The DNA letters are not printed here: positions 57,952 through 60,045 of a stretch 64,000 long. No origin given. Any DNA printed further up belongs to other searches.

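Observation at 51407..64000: ACP-centred biosynthetic cluster without a ketosynthase: PaaK-like ligase, ACP, BtrH-like transferase, sulfotransferase, O-methyltransferase, B12-radical SAM, TonB receptor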

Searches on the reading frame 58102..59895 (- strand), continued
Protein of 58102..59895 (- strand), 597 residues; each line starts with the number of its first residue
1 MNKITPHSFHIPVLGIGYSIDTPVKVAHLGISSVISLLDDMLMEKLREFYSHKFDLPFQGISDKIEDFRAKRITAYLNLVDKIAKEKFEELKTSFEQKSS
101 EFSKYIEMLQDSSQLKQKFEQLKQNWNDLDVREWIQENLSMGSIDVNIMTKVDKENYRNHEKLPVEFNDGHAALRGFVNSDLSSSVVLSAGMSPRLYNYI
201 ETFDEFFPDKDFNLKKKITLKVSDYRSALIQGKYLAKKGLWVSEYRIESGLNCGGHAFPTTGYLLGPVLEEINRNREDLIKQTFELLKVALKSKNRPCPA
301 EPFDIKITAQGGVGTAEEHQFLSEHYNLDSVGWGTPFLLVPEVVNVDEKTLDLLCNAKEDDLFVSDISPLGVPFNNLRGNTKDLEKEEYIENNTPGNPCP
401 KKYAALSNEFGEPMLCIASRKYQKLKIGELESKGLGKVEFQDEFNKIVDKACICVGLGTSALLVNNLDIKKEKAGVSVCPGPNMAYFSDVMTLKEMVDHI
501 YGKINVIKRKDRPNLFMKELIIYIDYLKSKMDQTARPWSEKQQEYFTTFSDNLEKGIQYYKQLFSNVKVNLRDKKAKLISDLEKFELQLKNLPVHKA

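Call 33: search_protein_families(library=ncbifam, proteins=[L087:270-878:-, L087:1563-2210:+, L087:2742-4148:-, L087:4156-6501:-, L087:6670-7056:+, L087:7056-7445:+, L087:7457-8209:+, L087:8213-8854:+, L087:8847-9974:+], max_evalue=0.00001)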
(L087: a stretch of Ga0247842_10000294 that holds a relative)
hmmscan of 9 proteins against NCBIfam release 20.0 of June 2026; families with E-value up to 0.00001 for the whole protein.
L087:270-878:- (202 aa): 0 families

L087:1563-2210:+ (215 aa): 0 families

L087:2742-4148:- (468 aa): 97 families (the best 25 are shown)
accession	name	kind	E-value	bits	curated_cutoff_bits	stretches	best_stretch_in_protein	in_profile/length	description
NF008469.0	PRK11361.1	equivalog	8.4e-108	361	714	1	7-457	5-457/461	acetoacetate metabolism transcriptional regulator AtoC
TIGR01818.1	ntrC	equivalog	3.7e-106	355.7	558.6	1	9-402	1-384/463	nitrogen regulation protein NR(I)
TIGR02915.1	PEP_resp_reg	equivalog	5.7e-99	331.9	502.6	1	9-456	1-444/445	PEP-CTERM-box response regulator transcription factor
NF041552.1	TF_PrdR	equivalog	4.1e-96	322.6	795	1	126-455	239-577/577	sigma-54 dependent transcriptional regulator PrdR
NF051870.1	NAssimRespRegNtrX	equivalog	3.7e-91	306.3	600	1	8-453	3-449/452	nitrogen assimilation response regulator NtrX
NF049963.1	RespRegFlgRCampy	domain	7.3e-90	301.9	750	1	30-456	22-429/429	fla regulon two-component system response regulator FlgR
NF008176.1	PRK10923.1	equivalog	1.1e-89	301.2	620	1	8-408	5-394/469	nitrogen regulation protein NR(I)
NF041946.1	LuxO_transreg_Vib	equivalog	7.4e-88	295.3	800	1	40-402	30-383/463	quorum-sensing sigma-54 dependent transcriptional regulator LuxO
NF007689.0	PRK10365.1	equivalog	8.4e-87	291.8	760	1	4-451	3-439/441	sigma-54-dependent response regulator transcription factor ZraR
TIGR01817.1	nifA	equivalog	6.5e-85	285.9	528.85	1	116-440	162-485/534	nif-specific transcriptional activator NifA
NF003451.0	PRK05022.1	equivalog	9.8e-83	278.6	476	1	118-456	155-510/512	nitric oxide reductase transcriptional regulator NorR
NF011695.0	PRK15115.1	equivalog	2.4e-81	273.8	763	1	4-459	4-441/445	two-component system response regulator GlrR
NF038308.1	RNA_repair_RtcR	equivalog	1.5e-80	271.6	650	1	120-433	143-473/530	RNA repair transcriptional activator RtcR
NF050807.1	TransRegFlbDCaul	equivalog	7.1e-79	265.8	750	1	174-454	140-438/454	sigma-54-dependent transcriptional regulator FlbD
TIGR02329.1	propionate_PrpR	equivalog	1.1e-77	261.8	499.2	1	152-453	213-526/526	propionate catabolism operon regulatory protein PrpR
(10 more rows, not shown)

L087:4156-6501:- (781 aa): 127 families (the best 25 are shown)
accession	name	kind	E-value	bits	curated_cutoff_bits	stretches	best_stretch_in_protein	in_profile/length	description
NF052573.1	HisKinEspAMyxo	equivalog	6.2e-67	226.2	1400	1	382-780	215-611/755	serine histidine kinase EspA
NF008468.0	PRK11360.1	equivalog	7.5e-65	219.5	646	1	424-780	271-608/616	two-component system sensor histidine kinase AtoS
NF052574.1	HisKinEspCMyxo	equivalog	3e-53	181.1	1200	1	457-780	323-637/785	serine histidine kinase EspC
TIGR00229.1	sensory_box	domain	6.1e-52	175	22.9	3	155-273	2-126/126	PAS domain S-box protein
NF047874.1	MASE3_PAS_HK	subfamily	9.8e-50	170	560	3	407-779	251-624/655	MASE3 domain-containing sensor histidine kinase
NF046020.1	HisKinCckABruc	equivalog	4e-46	157.3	1000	1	155-778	83-705/868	cell cycle histidine kinase CckA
NF008302.0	PRK11091.1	equivalog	2.7e-45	154.8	838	3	405-780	139-505/779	aerobic respiration two-component sensor histidine kinase ArcB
NF010076.0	PRK13557.1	subfamily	1.4e-43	149.2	631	1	460-779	71-393/540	histidine kinase famiy protein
NF041777.1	sens_FixL_Rhizob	equivalog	7.3e-43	146.9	850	1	311-778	8-479/485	sensor protein FixL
NF041880.1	EPS_EpsF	equivalog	1.3e-40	139.4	900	2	10-194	1-180/492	response regulator EpsF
NF046044.1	PnpS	equivalog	4.8e-38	131.2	400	1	412-778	46-389/390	two-component system histidine kinase PnpS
NF046026.1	HisKinCckACaul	equivalog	6.3e-38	130.3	1000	1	372-779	135-531/678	cell cycle histidine kinase CckA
NF010411.0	PRK13837.1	equivalog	8.4e-38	129.9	647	1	529-778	427-673/828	two-component system VirA-like sensor kinase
NF047794.1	HisKinPtgB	equivalog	2.3e-31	108.8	1000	1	541-770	431-645/656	two-component system sensor histidine kinase PgtB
NF047497.1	HK_LIC_12097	equivalog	2.1e-30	105.7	500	1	466-767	66-354/367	LIC_12097 family sensor histidine kinase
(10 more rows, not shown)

L087:6670-7056:+ (128 aa): 1 family
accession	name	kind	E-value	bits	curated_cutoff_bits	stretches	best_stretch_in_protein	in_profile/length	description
NF000582.1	PRK00006.1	equivalog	9.1e-06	25.7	113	0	21-56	27-62/137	3-hydroxyacyl-ACP dehydratase FabZ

L087:7056-7445:+ (129 aa): 4 families
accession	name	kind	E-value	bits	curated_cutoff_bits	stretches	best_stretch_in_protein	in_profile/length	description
TIGR00051.1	TIGR00051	subfamily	3e-17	63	68.7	1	14-116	6-110/117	YbgC/FadM family acyl-CoA thioesterase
TIGR02799.1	thio_ybgC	equivalog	1.7e-10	41.2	141.35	1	17-126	13-124/126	tol-pal system-associated acyl-CoA thioesterase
NF008065.0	PRK10800.1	equivalog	1.4e-07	31.7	185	1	16-116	17-118/134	tol-pal system-associated acyl-CoA thioesterase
NF047424.1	MenI_Staph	exception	3.7e-07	30.1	225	1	9-115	8-115/148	1,4-dihydroxy-2-naphthoyl-CoA hydrolase MenI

L087:7457-8209:+ (250 aa): 70 families (the best 25 are shown)
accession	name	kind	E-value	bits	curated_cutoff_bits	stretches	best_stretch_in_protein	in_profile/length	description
NF005803.0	PRK07658.1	equivalog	7.5e-42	143.5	313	1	6-241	3-237/257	enoyl-CoA hydratase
NF006566.0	PRK09076.1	subfamily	5.1e-37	127.9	286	1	4-242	4-241/260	enoyl-CoA hydratase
NF051848.1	EnCoAHydtEchA19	equivalog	1.2e-35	123.3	400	1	45-238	42-235/258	enoyl-CoA hydratase EchA19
NF008363.0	PRK11154.1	equivalog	5.9e-35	120.5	869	1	40-221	44-228/708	fatty acid oxidation complex subunit alpha FadJ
NF006013.0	PRK08150.1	subfamily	9.6e-35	120.1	232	1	46-243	47-242/259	crotonase/enoyl-CoA hydratase family protein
TIGR02440.1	FadJ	equivalog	3.1e-33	115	968.45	1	41-225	40-223/699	fatty acid oxidation complex subunit alpha FadJ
NF004634.0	PRK05980.1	equivalog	4.2e-33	114.8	375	1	45-241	45-243/263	crotonase/enoyl-CoA hydratase family protein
NF007239.0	PRK09674.1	equivalog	1.7e-32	112.9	371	1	46-242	47-238/257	2,3-dehydroadipyl-CoA hydratase PaaF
NF004475.0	PRK05809.1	subfamily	1.8e-32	112.9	394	1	7-207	6-207/260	short-chain-enoyl-CoA hydratase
NF005802.0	PRK07657.1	equivalog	4.4e-32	111.6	363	1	43-209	44-209/260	enoyl-CoA hydratase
NF006007.0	PRK08138.1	subfamily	2e-31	109.3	355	1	42-235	47-235/261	enoyl-CoA hydratase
NF008727.0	PRK11730.1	equivalog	8.7e-31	107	870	1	45-202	49-207/717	fatty acid oxidation complex subunit alpha FadB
NF004840.0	PRK06190.1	equivalog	1.7e-30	106.5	253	1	45-234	46-232/260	enoyl-CoA hydratase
NF006699.0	PRK09245.1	subfamily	5.3e-30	104.6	354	1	45-214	46-222/266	crotonase/enoyl-CoA hydratase family protein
NF006100.0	PRK08252.1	subfamily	2.4e-29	102.7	282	1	42-213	42-209/254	crotonase/enoyl-CoA hydratase family protein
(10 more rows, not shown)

L087:8213-8854:+ (213 aa): 71 families (the best 25 are shown)
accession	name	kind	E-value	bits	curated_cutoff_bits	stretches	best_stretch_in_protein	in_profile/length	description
NF005803.0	PRK07658.1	equivalog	3.1e-41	141.5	313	1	3-201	4-206/257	enoyl-CoA hydratase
NF008363.0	PRK11154.1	equivalog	5.3e-36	124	869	1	8-190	13-204/708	fatty acid oxidation complex subunit alpha FadJ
TIGR02440.1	FadJ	equivalog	3.8e-34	118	968.45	1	8-190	8-199/699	fatty acid oxidation complex subunit alpha FadJ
NF008727.0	PRK11730.1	equivalog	1.5e-33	116.1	870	1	7-200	13-214/717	fatty acid oxidation complex subunit alpha FadB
NF005802.0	PRK07657.1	equivalog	5.4e-33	114.6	363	1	8-198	11-206/260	enoyl-CoA hydratase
NF006007.0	PRK08138.1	subfamily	1.1e-31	110.2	355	1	8-194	15-203/261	enoyl-CoA hydratase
NF051848.1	EnCoAHydtEchA19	equivalog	1.9e-30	106.3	400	1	14-196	13-202/258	enoyl-CoA hydratase EchA19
NF004475.0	PRK05809.1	subfamily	4.4e-30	105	394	1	6-197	9-205/260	short-chain-enoyl-CoA hydratase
NF007239.0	PRK09674.1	equivalog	1.5e-29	103.2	371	1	8-199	11-204/257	2,3-dehydroadipyl-CoA hydratase PaaF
TIGR02437.1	FadB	equivalog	5e-29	101.2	933.55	1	7-200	13-214/714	fatty acid oxidation complex subunit alpha FadB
NF004634.0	PRK05980.1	equivalog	1.1e-28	100.4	375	1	5-192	7-203/263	crotonase/enoyl-CoA hydratase family protein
NF006566.0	PRK09076.1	subfamily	1.4e-28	100.2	286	1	2-191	6-199/260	enoyl-CoA hydratase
NF004517.0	PRK05862.1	equivalog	1.5e-28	100.1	396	1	8-192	11-197/257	enoyl-CoA hydratase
NF004781.0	PRK06127.1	subfamily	3.9e-28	98.8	291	1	3-192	13-209/269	enoyl-CoA hydratase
NF004840.0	PRK06190.1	equivalog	7.5e-28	97.8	253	1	5-194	8-201/260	enoyl-CoA hydratase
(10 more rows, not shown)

L087:8847-9974:+ (375 aa): 14 families
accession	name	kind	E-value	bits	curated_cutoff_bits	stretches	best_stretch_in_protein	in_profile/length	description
NF005293.2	PRK06816.1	subfamily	2.6e-30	105.7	450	1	14-366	5-370/378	StlD/DarB family beta-ketosynthase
NF053539.1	resorcinol_DarB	exception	6.9e-24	84.7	550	1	13-365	6-368/377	dialkylresorcinol biosynthesis protein DarB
NF006829.0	PRK09352.1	subfamily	2.8e-20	72.5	249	1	75-356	50-305/322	beta-ketoacyl-ACP synthase 3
TIGR00747.1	fabH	subfamily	4e-20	72.1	292.1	1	77-210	50-174/322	beta-ketoacyl-ACP synthase III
NF005541.0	PRK07204.1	equivalog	9.5e-17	61.4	402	1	71-355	43-312/329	beta-ketoacyl-ACP synthase III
NF005308.0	PRK06840.1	equivalog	5e-14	52.1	315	1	76-355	51-318/339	3-oxoacyl-ACP synthase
NF005703.0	PRK07515.1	equivalog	4e-12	45.7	304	1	78-173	96-191/373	beta-ketoacyl-ACP synthase III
NF004623.0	PRK05963.1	equivalog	8.2e-12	45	437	1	79-371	55-325/328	beta-ketoacyl-ACP synthase III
NF006720.0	PRK09258.1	equivalog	1.5e-09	37.6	285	1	80-173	63-157/338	3-oxoacyl-ACP synthase III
NF003274.0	PRK04262.1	equivalog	3.9e-09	36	244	1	72-170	45-145/347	hydroxymethylglutaryl-CoA synthase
TIGR01835.1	HMG-CoA-S_prok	equivalog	7.7e-09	34.8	360.35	1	73-169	44-140/382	hydroxymethylglutaryl-CoA synthase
NF004720.0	PRK06064.1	subfamily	2.7e-07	29.7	420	0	81-163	25-110/389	thiolase domain-containing protein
NF005704.0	PRK07516.1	subfamily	7.4e-06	25.2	412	0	75-164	19-111/389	thiolase domain-containing protein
NF004811.0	PRK06158.1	subfamily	7.4e-06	25.2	421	0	76-164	26-111/384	acetyl-CoA acetyltransferase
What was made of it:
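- On Dialkylresorcinol (dar) cluster: The KAS III-like protein scores 84.7 bits against 550 on DarB and 105.7 against 450 on the StlD/DarB family (call 33).
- Tried and rejected: A sigma-54 response regulator and a PAS histidine kinase do lie next to it (call 33).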

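Call 34: search_protein_families(library=pfam, proteins=[L087:270-878:-, L087:1563-2210:+, L087:2742-4148:-, L087:4156-6501:-, L087:6670-7056:+, L087:7056-7445:+, L087:7457-8209:+, L087:8213-8854:+, L087:8847-9974:+, L086:2986-3378:+], max_evalue=0.0001)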
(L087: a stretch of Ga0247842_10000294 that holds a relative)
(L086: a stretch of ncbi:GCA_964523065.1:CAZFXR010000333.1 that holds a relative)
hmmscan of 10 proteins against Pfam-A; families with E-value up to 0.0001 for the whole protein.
L087:270-878:- (202 aa): 0 families

L087:1563-2210:+ (215 aa): 0 families

L087:2742-4148:- (468 aa): 6 families
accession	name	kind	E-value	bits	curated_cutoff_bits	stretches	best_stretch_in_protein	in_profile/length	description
PF00158.32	Sigma54_activat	-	3.2e-60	203.1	20.2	1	154-321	2-168/168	Sigma-54 interaction domain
PF00072.30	Response_reg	-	1.8e-25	89.7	30.2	1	9-118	1-110/111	Response regulator receiver domain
PF25601.1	AAA_lid_14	-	1.3e-22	79.8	27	1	326-402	1-77/87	AAA+ ATPase lid domain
PF14532.12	Sigma54_activ_2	-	8.5e-16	58.9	25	1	155-325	2-138/138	Sigma-54 interaction domain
PF02954.25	HTH_8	-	2.3e-10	40.5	22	1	420-454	8-42/42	Bacterial regulatory protein, Fis family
PF07728.20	AAA_5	-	1.2e-06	29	22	1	177-297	1-124/139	AAA domain (dynein-related subfamily)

L087:4156-6501:- (781 aa): 8 families
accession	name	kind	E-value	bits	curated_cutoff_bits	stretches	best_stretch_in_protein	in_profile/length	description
PF00989.32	PAS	-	7.8e-39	132.6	22.6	3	422-533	2-113/113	PAS fold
PF13426.13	PAS_9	-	6.5e-36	123.2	27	3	431-535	1-103/103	PAS domain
PF02518.31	HATPase_c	-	2.1e-22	80.1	26.4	1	669-780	5-109/111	Histidine kinase-, DNA gyrase B-, and HSP90-like ATPase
PF13188.13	PAS_8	-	2.1e-22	78.6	21.8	2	158-210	1-50/65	PAS domain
PF08448.16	PAS_4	-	7.3e-22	78.1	23.1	2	165-267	2-109/110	PAS fold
PF00072.30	Response_reg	-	5.8e-19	68.8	30.2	1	8-119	2-110/111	Response regulator receiver domain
PF08447.18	PAS_3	-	4.7e-14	52.9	25.6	1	446-527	4-86/89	PAS fold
PF00512.31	HisKA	-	2.3e-06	28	26.9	1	552-619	2-63/66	His Kinase A (phospho-acceptor) domain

L087:6670-7056:+ (128 aa): 1 family
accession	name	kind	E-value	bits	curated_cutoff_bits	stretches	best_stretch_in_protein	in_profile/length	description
PF07977.19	FabA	-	2.1e-05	24.6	23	1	24-61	27-64/138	FabA-like domain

L087:7056-7445:+ (129 aa): 3 families
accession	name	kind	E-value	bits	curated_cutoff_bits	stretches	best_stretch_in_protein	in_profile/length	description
PF13279.12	4HBT_2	-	2.8e-19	70.2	25.5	1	15-127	5-120/122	Thioesterase-like superfamily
PF03061.28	4HBT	-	7.3e-09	36.3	20.6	1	19-80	1-56/79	Thioesterase superfamily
PF20791.3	Acyl-ACP_TE_C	-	4.1e-06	27.4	21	1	4-104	7-94/101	Acyl-ACP thioesterase C-terminal domain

L087:7457-8209:+ (250 aa): 2 families
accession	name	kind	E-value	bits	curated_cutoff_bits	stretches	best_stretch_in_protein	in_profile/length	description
PF00378.25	ECH_1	-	1e-33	117.2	27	1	45-241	38-231/251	Enoyl-CoA hydratase/isomerase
PF16113.10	ECH_2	-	3.8e-24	86.2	27.2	1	39-216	27-203/335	Enoyl-CoA hydratase/isomerase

L087:8213-8854:+ (213 aa): 2 families
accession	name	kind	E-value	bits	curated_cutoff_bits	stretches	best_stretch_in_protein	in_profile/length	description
PF00378.25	ECH_1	-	1.7e-38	132.9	27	1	7-199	2-198/251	Enoyl-CoA hydratase/isomerase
PF16113.10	ECH_2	-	1.1e-21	78.1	27.2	1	12-194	2-191/335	Enoyl-CoA hydratase/isomerase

L087:8847-9974:+ (375 aa): 3 families
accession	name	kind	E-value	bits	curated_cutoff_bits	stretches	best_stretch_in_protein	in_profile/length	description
PF00195.25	Chal_sti_synt_N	-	7.5e-08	32.5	27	1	64-204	85-223/225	Chalcone and stilbene synthases, N-terminal domain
PF08545.16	ACP_syn_III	-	1.7e-07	31.5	24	1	134-211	3-70/80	3-Oxoacyl-[acyl-carrier-protein (ACP)] synthase III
PF08541.16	ACP_syn_III_C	-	4.6e-05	23.9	26.6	0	308-356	26-74/90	3-Oxoacyl-[acyl-carrier-protein (ACP)] synthase III C terminal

L086:2986-3378:+ (130 aa): 1 family
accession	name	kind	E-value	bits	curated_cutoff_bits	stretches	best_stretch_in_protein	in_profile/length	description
PF14376.11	Haem_bd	-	4.9e-13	49.6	27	1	66-126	72-132/133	Haem-binding domain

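Call 37: search_solved_structures(query=window:58102-59895:-, max_evalue=10, show_alignments=2)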
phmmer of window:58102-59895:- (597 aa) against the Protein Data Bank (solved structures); distinct sequences matched with E-value up to 10: 0.
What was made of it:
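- Tried and rejected: There was no PDB sequence match (call 37).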

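Call 40: find_homologous_proteins(query=window:58102-59895:-, max_evalue=0.001)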
Query window:58102-59895:- (597 aa): 8000 proteins with E <= 0.001 among 8000 candidates; the best 120 are listed.
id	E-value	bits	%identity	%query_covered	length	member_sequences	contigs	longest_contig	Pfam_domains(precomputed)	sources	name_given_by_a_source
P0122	0.0e+0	1356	100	100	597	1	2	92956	-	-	-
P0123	0.0e+0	1200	86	100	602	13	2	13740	-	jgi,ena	-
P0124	0.0e+0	1191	86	100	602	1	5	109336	-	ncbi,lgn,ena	-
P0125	0.0e+0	1181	85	99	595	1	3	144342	-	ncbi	ncbi:MAG: hypothetical protein WCO44_13400 [Bacteroidota bacterium]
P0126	0.0e+0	1177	85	100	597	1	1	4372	-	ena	-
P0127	0.0e+0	1175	85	99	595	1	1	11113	-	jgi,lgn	jgi:hypothetical protein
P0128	0.0e+0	1173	84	100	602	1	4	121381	-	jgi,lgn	-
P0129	0.0e+0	1172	84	99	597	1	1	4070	-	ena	-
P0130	0.0e+0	1170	85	99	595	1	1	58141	-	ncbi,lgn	-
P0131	0.0e+0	1169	85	99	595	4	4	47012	-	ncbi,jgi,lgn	jgi:hypothetical protein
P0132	0.0e+0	1169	84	100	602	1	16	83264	-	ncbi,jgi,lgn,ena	jgi:hypothetical protein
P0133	0.0e+0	1169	86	99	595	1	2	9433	-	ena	-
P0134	0.0e+0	1168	84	99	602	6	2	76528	-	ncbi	-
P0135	0.0e+0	1166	84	99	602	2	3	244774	-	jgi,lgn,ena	-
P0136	0.0e+0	1165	86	99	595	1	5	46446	-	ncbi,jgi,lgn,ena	-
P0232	1.2e-251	854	63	99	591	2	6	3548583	-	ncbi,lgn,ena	-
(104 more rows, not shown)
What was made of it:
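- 58102..59895 (-): 597-aa conserved protein of unknown function, probably a passenger or accessory gene. At least 8000 homologues; the best 120 are 62-86 % identical and every source name among them is 'hypothetical protein' (call 40).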
